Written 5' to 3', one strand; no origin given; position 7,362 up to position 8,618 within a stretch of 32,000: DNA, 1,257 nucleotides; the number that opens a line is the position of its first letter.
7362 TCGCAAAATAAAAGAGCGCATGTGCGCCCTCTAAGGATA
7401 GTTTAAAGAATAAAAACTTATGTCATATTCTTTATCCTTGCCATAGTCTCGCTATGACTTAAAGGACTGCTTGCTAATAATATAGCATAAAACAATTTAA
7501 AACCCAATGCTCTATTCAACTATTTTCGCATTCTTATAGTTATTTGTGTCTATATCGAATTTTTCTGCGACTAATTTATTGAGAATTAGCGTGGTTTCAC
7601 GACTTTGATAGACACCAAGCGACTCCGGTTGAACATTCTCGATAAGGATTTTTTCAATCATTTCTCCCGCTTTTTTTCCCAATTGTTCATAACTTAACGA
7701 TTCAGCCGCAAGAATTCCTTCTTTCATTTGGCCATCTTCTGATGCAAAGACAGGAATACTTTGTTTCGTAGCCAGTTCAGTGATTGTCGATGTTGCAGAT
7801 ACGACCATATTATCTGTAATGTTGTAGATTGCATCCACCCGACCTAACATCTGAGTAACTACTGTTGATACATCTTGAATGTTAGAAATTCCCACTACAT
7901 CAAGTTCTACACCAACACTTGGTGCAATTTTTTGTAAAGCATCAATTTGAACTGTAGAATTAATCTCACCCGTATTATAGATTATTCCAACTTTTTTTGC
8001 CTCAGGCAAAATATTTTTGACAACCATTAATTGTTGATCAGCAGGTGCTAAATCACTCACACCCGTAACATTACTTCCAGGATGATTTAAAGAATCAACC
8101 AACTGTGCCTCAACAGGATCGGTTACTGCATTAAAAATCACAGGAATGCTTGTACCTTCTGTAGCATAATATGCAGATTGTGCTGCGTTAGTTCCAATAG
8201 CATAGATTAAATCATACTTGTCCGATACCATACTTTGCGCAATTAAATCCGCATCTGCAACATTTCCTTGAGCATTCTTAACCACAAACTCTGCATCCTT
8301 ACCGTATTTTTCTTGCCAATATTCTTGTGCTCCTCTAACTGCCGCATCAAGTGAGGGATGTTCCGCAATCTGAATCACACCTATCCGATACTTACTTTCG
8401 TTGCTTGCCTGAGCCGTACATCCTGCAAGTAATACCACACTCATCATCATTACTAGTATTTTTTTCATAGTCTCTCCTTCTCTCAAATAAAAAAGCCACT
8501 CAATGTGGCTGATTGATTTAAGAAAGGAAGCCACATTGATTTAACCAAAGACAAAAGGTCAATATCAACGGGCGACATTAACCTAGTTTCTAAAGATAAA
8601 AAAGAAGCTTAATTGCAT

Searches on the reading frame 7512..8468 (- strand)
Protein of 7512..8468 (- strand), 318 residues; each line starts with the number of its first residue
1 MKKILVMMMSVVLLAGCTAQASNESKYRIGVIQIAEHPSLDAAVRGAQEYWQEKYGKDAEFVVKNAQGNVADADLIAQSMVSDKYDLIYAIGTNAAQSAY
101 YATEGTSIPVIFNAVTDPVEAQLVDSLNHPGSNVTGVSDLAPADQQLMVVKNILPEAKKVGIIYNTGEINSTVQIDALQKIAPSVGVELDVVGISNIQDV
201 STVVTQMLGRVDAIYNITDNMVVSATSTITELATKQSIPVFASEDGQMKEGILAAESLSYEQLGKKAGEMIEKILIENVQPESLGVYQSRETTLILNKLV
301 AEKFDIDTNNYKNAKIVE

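Call 10: search_protein_families(library=pfam, proteins=[window:7512-8468:-])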
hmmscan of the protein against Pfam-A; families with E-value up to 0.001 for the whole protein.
window:7512-8468:- (318 aa): 2 families
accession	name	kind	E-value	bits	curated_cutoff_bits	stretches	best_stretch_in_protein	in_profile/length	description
PF04392.18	ABC_sub_bind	-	1.9e-68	231.3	25.9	1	29-310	2-283/293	ABC transporter substrate binding protein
PF13407.12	Peripla_BP_4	-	0.00023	21.3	35.1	0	42-229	15-202/258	Periplasmic binding protein domain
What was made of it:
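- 7512..8480 (-): Regulated gene: RBS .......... (8480-8471) and a 318-aa lipoprotein (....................). It is a PF04392 ABC substrate-binding protein of the aromatic amino acid importer family. Call 10 (PF04392, E 1.9e-68).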

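Call 12: find_homologous_proteins(query=window:7512-8468:-, max_evalue=1e-20)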
Query window:7512-8468:- (318 aa): 1121 proteins with E <= 1e-20 among 4913 candidates; the best 120 are listed.
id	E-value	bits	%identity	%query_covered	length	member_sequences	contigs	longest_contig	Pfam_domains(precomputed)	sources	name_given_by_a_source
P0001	3.6e-193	658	99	100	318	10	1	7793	PF04392.19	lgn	-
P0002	4.3e-178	609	89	100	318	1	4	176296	PF13407.13,PF13458.13,PF04392.19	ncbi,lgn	ncbi:MAG: ABC transporter substrate-binding protein [Erysipelothrix sp.]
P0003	2.7e-165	567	82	100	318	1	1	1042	PF04392.19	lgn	-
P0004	4.8e-90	320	52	100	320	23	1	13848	PF04392.19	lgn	-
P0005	1.2e-89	319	52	100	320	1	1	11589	PF04392.19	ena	-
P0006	3.8e-88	314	51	97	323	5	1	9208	PF04392.19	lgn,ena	-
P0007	8.7e-88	313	51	92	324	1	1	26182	PF13407.13,PF04392.19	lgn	-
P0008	1.6e-87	312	51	96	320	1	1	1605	PF04392.19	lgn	-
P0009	1.7e-87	312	52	92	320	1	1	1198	PF04392.19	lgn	-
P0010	2.0e-87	311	52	92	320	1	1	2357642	PF13407.13,PF04392.19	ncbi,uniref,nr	ncbi:ABC transporter substrate-binding protein [Erysipelothrix sp. HDW6C]|uniref:ABC transporter sub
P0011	3.8e-87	310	51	97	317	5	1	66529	PF04392.19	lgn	-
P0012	5.3e-87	310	51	97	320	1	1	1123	PF13407.13,PF04392.19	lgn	-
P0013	7.7e-87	309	53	96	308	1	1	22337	PF04392.19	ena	-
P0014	2.1e-86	308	50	96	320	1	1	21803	PF04392.19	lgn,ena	-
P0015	4.6e-86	307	50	97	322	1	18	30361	PF04392.19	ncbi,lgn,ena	-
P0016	4.0e-85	304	51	97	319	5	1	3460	PF04392.19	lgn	-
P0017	5.4e-85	303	48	97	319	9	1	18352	PF04392.19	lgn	-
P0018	2.1e-84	302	49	96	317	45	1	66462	PF04392.19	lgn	-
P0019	2.7e-84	301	50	100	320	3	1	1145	PF04392.19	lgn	-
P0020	3.2e-84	301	49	96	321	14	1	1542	PF04392.19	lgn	-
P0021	5.8e-84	300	48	97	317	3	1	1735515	PF04392.19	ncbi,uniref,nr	ncbi:ABC transporter substrate-binding protein [Erysipelothrix enhydrae]|uniref:ABC transporter subs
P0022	8.8e-84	299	50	97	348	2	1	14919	PF04392.19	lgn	-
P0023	1.1e-83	299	49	96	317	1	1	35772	PF04392.19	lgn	-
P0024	1.2e-83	299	49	96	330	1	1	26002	PF13407.13,PF04392.19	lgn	-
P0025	1.7e-83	299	50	96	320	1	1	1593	PF13407.13,PF04392.19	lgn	-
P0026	2.1e-83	298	49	97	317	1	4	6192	PF04392.19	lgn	-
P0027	2.3e-83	298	49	96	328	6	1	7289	PF13407.13,PF04392.19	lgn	-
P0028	2.4e-83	298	48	97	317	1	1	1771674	PF04392.19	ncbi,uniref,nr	ncbi:ABC transporter substrate-binding protein [Erysipelothrix rhusiopathiae]|uniref:ABC transporter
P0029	3.9e-83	297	48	97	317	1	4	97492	PF04392.19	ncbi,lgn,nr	ncbi:ABC transporter substrate-binding protein [Erysipelothrix rhusiopathiae]|nr:ABC transporter sub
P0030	7.2e-83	296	48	97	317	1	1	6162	PF04392.19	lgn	-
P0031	7.9e-83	296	47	97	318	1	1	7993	PF04392.19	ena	-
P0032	1.6e-82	295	49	97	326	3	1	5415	PF04392.19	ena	-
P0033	2.2e-82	295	48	97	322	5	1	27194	PF04392.19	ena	-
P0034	2.7e-82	295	48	92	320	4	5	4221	PF04392.19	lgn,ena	-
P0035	6.4e-82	293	51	88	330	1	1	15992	PF04392.19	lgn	-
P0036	8.3e-82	293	50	94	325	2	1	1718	PF04392.19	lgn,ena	-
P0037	8.8e-82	293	50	88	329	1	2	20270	PF13407.13,PF04392.19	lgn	-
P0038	9.9e-82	293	47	96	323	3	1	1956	PF13407.13,PF13458.13,PF04392.19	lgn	-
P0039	1.2e-81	292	50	88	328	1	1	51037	PF13407.13,PF04392.19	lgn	-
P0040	1.2e-81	292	49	96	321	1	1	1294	PF13407.13,PF04392.19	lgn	-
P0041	1.3e-81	292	48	96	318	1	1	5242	PF04392.19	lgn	-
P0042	1.6e-81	292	48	92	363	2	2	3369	PF04392.19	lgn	-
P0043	2.3e-81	292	48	97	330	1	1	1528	PF04392.19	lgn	-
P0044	3.0e-81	291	50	88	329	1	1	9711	PF13407.13,PF04392.19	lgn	-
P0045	3.8e-81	291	51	88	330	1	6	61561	PF04392.19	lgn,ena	-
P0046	5.7e-81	290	50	92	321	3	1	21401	PF04392.19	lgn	-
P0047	6.1e-81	290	47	96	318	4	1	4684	PF04392.19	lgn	-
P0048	6.3e-81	290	48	96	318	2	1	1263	PF04392.19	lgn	-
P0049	7.6e-81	290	48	96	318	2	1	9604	PF04392.19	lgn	-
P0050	7.8e-81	290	49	96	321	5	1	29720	PF04392.19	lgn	-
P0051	1.1e-80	289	47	96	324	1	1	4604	PF04392.19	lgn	-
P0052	1.7e-80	289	47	97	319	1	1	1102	PF04392.19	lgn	-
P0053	2.3e-80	288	49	92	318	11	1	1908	PF04392.19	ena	-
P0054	2.6e-80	288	48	97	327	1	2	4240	PF04392.19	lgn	-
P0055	9.8e-80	286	49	96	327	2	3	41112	PF13458.13,PF04392.19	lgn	-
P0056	1.1e-79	286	46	96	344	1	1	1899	PF04392.19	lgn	-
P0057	1.2e-79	286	47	97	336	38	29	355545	PF13407.13,PF04392.19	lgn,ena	-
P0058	2.4e-79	285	48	92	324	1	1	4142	PF13407.13,PF04392.19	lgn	-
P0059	6.0e-79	284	48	97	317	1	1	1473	PF04392.19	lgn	-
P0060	8.3e-79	283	48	97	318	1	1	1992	PF13407.13,PF04392.19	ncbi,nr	ncbi:MAG: ABC transporter substrate-binding protein, partial [Erysipelothrix sp.]|nr:ABC transporter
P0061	1.1e-78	283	48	97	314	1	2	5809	PF13407.13,PF04392.19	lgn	-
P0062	1.7e-78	282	48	97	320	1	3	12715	PF13407.13,PF04392.19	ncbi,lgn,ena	-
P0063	1.8e-78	282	47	94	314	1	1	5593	PF04392.19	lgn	-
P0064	2.4e-78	282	47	96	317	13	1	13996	PF04392.19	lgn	-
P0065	3.1e-78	281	47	96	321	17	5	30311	PF04392.19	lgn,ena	-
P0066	4.4e-78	281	45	96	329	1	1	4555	PF13458.13,PF04392.19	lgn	-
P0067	5.0e-78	281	46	96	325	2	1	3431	PF04392.19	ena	-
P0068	6.5e-78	280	47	93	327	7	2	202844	PF04392.19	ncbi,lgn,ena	-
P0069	7.3e-78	280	53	90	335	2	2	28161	PF13407.13,PF13458.13,PF04392.19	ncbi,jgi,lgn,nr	ncbi:MAG: ABC transporter substrate-binding protein [Erysipelotrichaceae bacterium]|nr:ABC transport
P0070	1.0e-77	280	45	92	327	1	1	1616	PF13458.13,PF04392.19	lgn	-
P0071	1.2e-77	279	45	96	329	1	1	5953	PF13458.13,PF04392.19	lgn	-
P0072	1.3e-77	279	46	96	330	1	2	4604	PF13407.13,PF13458.13,PF04392.19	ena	-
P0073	1.6e-77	279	46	96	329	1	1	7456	PF04392.19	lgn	-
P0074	1.7e-77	279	47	97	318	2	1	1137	PF04392.19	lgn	-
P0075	5.2e-77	277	47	97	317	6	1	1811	PF04392.19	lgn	-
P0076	1.3e-76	276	47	97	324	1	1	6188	PF13407.13,PF04392.19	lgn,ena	-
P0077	1.7e-76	276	48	97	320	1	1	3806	PF13407.13,PF04392.19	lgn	-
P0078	1.9e-76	275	46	96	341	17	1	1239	PF04392.19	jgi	jgi:putative tryptophan/tyrosine transport system substrate-binding protein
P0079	2.3e-76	275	45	92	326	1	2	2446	PF13458.13,PF04392.19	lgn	-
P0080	2.3e-76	275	48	97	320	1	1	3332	PF13407.13,PF04392.19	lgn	-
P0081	2.6e-76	275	46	96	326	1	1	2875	PF04392.19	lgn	-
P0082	3.0e-76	275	49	92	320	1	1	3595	PF13407.13,PF04392.19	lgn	-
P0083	3.2e-76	275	48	97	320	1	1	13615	PF13407.13,PF04392.19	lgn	-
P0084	3.2e-76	275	46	96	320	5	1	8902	PF04392.19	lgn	-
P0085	3.6e-76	275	48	97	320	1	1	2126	PF13407.13,PF04392.19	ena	-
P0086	3.7e-76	274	48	97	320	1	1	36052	PF13407.13,PF04392.19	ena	-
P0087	3.8e-76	274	45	100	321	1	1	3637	PF13407.13,PF04392.19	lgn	-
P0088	4.5e-76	274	48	97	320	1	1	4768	PF13407.13,PF04392.19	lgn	-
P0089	4.7e-76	274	48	97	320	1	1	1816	PF13407.13,PF04392.19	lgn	-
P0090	4.7e-76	274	48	97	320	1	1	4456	PF13407.13,PF04392.19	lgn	-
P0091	4.8e-76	274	48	97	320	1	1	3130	PF13407.13,PF04392.19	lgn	-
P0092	4.9e-76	274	48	97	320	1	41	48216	PF13407.13,PF04392.19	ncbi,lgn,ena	-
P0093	4.9e-76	274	48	97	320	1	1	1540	PF13407.13,PF04392.19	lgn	-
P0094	7.1e-76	274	45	97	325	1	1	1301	PF13407.13,PF04392.19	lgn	-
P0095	7.9e-76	273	46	96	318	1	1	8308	PF04392.19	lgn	-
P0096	9.8e-76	273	45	92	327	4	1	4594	PF13458.13,PF04392.19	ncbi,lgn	-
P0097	1.0e-75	273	46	96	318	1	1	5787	PF04392.19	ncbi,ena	-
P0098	1.1e-75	273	48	97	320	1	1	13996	PF13407.13,PF04392.19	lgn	-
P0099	1.3e-75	273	45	92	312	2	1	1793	PF13407.13,PF13458.13,PF04392.19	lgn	-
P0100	1.4e-75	273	48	97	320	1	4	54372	PF13407.13,PF04392.19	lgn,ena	-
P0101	1.5e-75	273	48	97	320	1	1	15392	PF13407.13,PF04392.19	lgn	-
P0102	1.7e-75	272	45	96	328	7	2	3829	PF04392.19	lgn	-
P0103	1.8e-75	272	45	96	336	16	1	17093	PF13407.13,PF04392.19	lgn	-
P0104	1.9e-75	272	47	97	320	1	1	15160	PF04392.19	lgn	-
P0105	1.9e-75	272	46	95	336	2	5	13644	PF13407.13,PF04392.19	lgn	-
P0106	3.1e-75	271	47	97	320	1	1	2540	PF04392.19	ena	-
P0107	3.4e-75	271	46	96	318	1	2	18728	PF04392.19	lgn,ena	-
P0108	3.6e-75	271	46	96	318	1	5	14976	PF04392.19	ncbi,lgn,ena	-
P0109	3.6e-75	271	46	95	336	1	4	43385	PF13407.13,PF04392.19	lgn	-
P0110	3.8e-75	271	46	95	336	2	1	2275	PF13407.13,PF04392.19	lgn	-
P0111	4.1e-75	271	46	92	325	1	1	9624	PF04392.19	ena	-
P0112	4.6e-75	271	46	96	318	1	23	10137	PF04392.19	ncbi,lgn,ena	-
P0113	5.4e-75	271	46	96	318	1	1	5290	PF04392.19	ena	-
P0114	5.7e-75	271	44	99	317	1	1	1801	PF04392.19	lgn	-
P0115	6.0e-75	270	46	95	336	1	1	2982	PF04392.19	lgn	-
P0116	7.1e-75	270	46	97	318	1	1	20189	PF13407.13,PF04392.19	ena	-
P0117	8.9e-75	270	45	95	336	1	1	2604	PF04392.19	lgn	-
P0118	9.9e-75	270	45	96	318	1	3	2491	PF04392.19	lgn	-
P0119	1.1e-74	270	45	96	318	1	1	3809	PF04392.19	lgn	-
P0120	1.3e-74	269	47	97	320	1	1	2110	PF13407.13,PF04392.19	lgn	-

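Call 14: find_encoding_contigs(protein=P0002, flank=6000, max_places=3)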
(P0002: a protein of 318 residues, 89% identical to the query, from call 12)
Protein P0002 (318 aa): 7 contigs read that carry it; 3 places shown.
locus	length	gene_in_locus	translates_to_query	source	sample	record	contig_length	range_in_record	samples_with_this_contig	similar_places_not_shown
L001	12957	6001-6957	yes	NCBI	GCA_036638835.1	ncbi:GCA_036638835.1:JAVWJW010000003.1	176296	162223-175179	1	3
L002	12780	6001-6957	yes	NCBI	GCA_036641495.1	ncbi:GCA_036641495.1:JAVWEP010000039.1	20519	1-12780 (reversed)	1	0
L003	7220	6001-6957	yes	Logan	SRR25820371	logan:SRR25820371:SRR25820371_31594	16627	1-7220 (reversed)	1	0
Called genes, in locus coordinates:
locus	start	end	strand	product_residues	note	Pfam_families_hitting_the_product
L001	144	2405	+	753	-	PF02638:GHL10, PF18981:InlK_D3, PF00746:Gram_pos_anchor (weak)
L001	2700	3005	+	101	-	PF05987:DUF898, PF20403:DUF6693 (weak), PF05987:DUF898 (weak)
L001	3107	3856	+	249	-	PF00756:Esterase, PF00561:Abhydrolase_1 (faint), PF12146:Hydrolase_4 (weak), PF00326:Peptidase_S9 (weak)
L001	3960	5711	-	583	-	PF08439:Peptidase_M3_N (weak), PF01432:Peptidase_M3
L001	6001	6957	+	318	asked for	PF04392:ABC_sub_bind, PF13458:Peripla_BP_6 (weak), PF13407:Peripla_BP_4 (faint)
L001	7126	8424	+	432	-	PF00860:Xan_ur_permease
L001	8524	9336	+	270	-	PF00376:MerR, PF13411:MerR_1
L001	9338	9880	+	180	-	PF08020:DUF1706, PF12867:DinB_2 (faint)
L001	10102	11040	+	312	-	PF04392:ABC_sub_bind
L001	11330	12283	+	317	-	PF13407:Peripla_BP_4 (weak), PF04392:ABC_sub_bind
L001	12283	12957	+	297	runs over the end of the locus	PF02653:BPD_transp_2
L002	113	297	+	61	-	-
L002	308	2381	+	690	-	PF02638:GHL10, PF18981:InlK_D3, PF00746:Gram_pos_anchor (weak)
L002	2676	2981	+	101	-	PF05987:DUF898, PF20403:DUF6693 (weak), PF05987:DUF898 (weak)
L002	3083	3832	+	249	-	PF00756:Esterase, PF00561:Abhydrolase_1 (faint), PF12146:Hydrolase_4 (weak), PF00326:Peptidase_S9 (weak)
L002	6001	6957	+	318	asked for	PF04392:ABC_sub_bind, PF13458:Peripla_BP_6 (weak), PF13407:Peripla_BP_4 (faint)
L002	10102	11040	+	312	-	PF04392:ABC_sub_bind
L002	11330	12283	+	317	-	PF13407:Peripla_BP_4 (weak), PF04392:ABC_sub_bind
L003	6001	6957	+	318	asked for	PF04392:ABC_sub_bind, PF13458:Peripla_BP_6 (weak), PF13407:Peripla_BP_4 (faint)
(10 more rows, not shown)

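Call 15: find_encoding_contigs(protein=P0003, flank=2000, max_places=2)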
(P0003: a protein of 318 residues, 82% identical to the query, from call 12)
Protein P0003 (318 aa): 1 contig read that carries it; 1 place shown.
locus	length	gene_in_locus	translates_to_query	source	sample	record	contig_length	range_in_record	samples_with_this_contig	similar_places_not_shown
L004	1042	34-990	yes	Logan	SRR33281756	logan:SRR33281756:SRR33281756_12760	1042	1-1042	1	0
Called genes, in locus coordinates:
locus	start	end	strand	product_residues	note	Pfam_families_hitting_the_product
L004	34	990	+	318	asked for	PF04392:ABC_sub_bind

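Call 19: find_related_loci(query=A3, collection=genome_contigs, flank=5000)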
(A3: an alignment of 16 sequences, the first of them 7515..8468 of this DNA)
Query A3 (318 aa) in genome_contigs; peptide patterns used: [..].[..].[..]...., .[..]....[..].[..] (x = any residue, [..] = any of these).
599 stretches matched a pattern (row limit reached: there are more); 563 encode a relative of the query (tblastn E <= 1e-3); the best 80 are kept; 80 distinct loci.
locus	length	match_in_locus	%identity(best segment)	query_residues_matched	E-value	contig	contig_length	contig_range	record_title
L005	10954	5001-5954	89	1-318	0e+0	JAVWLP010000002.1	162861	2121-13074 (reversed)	MAG: Erysipelothrix sp. isolate CGS1Y4-bin18 NODE_54_length_162861_cov_6.973754, whole genome shotgun sequence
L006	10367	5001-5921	53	1-306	8e-100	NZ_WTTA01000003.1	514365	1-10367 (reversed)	Erysipelothrix aquatica strain 181008240 NODE_3_length_514365_cov_63.235733, whole genome shotgun sequence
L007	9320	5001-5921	48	1-307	2e-94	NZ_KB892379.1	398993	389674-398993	Erysipelothrix tonsillarum DSM 14972 B096DRAFT_scaffold_2.3, whole genome shotgun sequence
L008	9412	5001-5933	50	1-307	9e-91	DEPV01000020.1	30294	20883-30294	MAG TPA_asm: Erysipelothrix sp. UBA3383 UBA3383_contig_3947, whole genome shotgun sequence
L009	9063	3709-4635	49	1-306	2e-88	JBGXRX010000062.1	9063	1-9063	MAG: Erysipelothrix sp. isolate Z2-37_MAG_44 Z2-37__126999, whole genome shotgun sequence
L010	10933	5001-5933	46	1-307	4e-88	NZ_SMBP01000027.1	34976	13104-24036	Longicatena caecimuris strain DSM 29481 Ga0244710_127, whole genome shotgun sequence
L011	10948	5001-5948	47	1-307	1e-87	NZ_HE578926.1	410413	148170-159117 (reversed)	Dielma fastidiosa strain type strain: JC13, whole genome shotgun sequence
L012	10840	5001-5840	50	27-306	6e-87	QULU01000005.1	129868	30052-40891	Clostridiaceae bacterium OM02-2AC OM02-2AC.Scaf5, whole genome shotgun sequence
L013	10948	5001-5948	47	1-307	6e-87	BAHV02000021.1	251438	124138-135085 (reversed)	Clostridiales bacterium VE202-08 DNA, contig: VE202-08_contig00021, whole genome shotgun sequence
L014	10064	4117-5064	45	1-306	2e-85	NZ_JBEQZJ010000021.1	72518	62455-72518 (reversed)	[Eubacterium] hominis strain UGRO018 UGRO018_21, whole genome shotgun sequence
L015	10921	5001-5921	46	3-306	4e-85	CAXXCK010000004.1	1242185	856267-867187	MAG: Erysipelotrichaceae bacterium isolate b76e8e24-d245-4307-a20e-d676278d155c genome assembly, contig: contig_4, whole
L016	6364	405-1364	44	1-315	2e-81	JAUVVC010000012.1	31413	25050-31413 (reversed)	MAG: Erysipelotrichaceae bacterium isolate CSMAG_1154 CSMAG_1154_k127_3192916_length_31413_cov_18.9953, whole genome sho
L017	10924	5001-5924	46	4-310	7e-81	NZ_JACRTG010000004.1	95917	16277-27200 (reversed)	Paratissierella segnis strain BX21 BX-21_ctg0027, whole genome shotgun sequence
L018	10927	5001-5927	48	1-306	1e-80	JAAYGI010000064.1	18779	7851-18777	MAG: Erysipelothrix sp. isolate AS09scLD_209 199231_AS09, whole genome shotgun sequence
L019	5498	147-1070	45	1-307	2e-80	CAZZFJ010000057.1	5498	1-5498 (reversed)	MAG TPA_asm: uncultured Erysipelothrix sp. isolate SRP294416_co2_540 genome assembly, contig: NODE_27908_length_5498_cov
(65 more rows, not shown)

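Call 32: search_solved_structures(query=window:7515-8468:-, max_evalue=0.001)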
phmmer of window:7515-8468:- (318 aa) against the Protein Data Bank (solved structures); distinct sequences matched with E-value up to 0.001: 7.
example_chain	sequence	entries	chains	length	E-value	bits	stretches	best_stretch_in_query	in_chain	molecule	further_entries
6hni_A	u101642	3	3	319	1.8e-57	198.3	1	24-312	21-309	ABC-type transport system, sugar-family extracellular solute-binding protein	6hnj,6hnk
3lkv_A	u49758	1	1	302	4.1e-47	164.3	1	27-306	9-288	uncharacterized CONSERVED DOMAIN PROTEIN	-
3lft_A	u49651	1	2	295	3.1e-40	141.8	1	27-306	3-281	uncharacterized protein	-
6k1w_A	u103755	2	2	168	3.7e-07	33.3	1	141-254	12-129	ABC-type uncharacterized transport system periplasmic component-like protein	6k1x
8wxm_A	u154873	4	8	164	4.5e-07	33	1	142-254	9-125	ABC-type uncharacterized transport system periplasmic component-like protein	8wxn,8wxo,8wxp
8wgk_A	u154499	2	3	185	6.2e-07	32.5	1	142-254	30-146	ABC-type uncharacterized transport system periplasmic component-like protein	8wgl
5z6v_A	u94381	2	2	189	6.6e-07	32.5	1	142-254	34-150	ABC-type uncharacterized transport system periplasmic component-like protein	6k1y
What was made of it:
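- On TrpXYZ / CD0873-type aromatic amino acid ABC importer (the regulated gene): 6HNI E 1.8e-57, 3LKV, 3LFT (call 32).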

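Call 44: find_encoding_contigs(protein=P0004, flank=1500, max_places=2)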
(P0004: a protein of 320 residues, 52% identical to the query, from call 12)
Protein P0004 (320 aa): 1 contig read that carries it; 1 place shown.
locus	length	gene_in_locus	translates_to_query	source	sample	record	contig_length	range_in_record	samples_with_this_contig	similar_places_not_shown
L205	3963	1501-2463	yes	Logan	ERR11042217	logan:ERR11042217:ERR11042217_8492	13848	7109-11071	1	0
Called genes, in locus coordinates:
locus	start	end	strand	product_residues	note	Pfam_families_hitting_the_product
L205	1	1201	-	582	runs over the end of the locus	PF08439:Peptidase_M3_N, PF01432:Peptidase_M3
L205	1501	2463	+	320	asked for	PF04392:ABC_sub_bind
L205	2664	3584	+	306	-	PF04392:ABC_sub_bind, PF13407:Peripla_BP_4 (faint)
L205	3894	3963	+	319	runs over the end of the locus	PF04392:ABC_sub_bind, PF13458:Peripla_BP_6 (faint)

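Call 45: find_encoding_contigs(protein=P0007, flank=1500, max_places=2)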
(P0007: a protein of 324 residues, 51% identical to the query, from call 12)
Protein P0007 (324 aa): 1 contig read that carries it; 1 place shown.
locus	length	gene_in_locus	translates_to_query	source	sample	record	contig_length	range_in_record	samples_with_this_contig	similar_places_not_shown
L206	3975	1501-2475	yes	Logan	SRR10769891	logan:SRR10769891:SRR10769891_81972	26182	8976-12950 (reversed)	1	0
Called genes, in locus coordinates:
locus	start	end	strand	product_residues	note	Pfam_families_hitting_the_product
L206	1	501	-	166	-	-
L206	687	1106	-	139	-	PF07883:Cupin_2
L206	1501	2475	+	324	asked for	PF13407:Peripla_BP_4 (faint), PF04392:ABC_sub_bind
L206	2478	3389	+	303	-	PF02653:BPD_transp_2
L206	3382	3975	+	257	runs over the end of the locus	PF02463:SMC_N, PF00005:ABC_tran, PF13175:AAA_15 (faint), PF13304:AAA_21 (weak)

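Call 46: find_encoding_contigs(protein=P0011, flank=1500, max_places=2)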
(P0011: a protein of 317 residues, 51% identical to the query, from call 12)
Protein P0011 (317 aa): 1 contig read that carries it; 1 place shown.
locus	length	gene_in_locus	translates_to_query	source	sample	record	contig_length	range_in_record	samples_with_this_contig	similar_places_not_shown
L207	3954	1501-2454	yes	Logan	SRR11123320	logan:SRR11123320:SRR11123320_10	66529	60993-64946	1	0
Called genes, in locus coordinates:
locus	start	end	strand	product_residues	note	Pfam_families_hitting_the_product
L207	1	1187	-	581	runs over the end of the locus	PF08439:Peptidase_M3_N, PF01432:Peptidase_M3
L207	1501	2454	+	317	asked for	PF04392:ABC_sub_bind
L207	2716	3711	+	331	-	PF04392:ABC_sub_bind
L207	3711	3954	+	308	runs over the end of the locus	PF02653:BPD_transp_2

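Call 47: find_encoding_contigs(protein=P0013, flank=1500, max_places=2)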
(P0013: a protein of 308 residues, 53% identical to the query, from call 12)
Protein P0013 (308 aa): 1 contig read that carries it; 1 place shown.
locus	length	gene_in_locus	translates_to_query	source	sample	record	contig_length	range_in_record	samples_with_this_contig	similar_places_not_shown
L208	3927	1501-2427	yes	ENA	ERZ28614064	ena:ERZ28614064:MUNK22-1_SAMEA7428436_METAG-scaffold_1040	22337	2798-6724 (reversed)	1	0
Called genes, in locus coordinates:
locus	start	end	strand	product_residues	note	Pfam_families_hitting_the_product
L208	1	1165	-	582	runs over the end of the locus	PF08439:Peptidase_M3_N, PF01432:Peptidase_M3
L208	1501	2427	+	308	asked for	PF04392:ABC_sub_bind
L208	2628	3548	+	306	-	PF04392:ABC_sub_bind, PF13407:Peripla_BP_4 (faint)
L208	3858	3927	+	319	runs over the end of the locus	PF04392:ABC_sub_bind, PF13458:Peripla_BP_6 (faint)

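Call 48: find_encoding_contigs(protein=P0017, flank=1500, max_places=2)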
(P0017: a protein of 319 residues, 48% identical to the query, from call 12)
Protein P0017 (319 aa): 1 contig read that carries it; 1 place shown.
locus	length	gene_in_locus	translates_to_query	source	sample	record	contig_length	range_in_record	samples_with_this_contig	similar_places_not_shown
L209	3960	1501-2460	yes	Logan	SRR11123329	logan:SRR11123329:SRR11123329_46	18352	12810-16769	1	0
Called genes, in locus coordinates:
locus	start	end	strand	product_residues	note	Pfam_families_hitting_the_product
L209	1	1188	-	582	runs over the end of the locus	PF08439:Peptidase_M3_N, PF01432:Peptidase_M3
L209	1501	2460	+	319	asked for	PF04392:ABC_sub_bind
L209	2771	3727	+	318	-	PF04392:ABC_sub_bind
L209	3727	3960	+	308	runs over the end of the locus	PF02653:BPD_transp_2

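Call 49: find_encoding_contigs(protein=P0021, flank=1500, max_places=2)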
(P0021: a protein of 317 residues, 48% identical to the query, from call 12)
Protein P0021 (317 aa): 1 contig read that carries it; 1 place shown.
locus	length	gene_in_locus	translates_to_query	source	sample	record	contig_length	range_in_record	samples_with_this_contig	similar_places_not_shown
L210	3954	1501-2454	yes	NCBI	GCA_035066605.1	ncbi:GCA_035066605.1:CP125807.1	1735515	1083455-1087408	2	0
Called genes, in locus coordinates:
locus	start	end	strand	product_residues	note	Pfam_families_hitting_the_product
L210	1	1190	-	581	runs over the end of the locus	PF08439:Peptidase_M3_N, PF01432:Peptidase_M3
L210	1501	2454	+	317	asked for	PF04392:ABC_sub_bind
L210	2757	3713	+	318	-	PF04392:ABC_sub_bind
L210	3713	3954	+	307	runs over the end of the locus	PF02653:BPD_transp_2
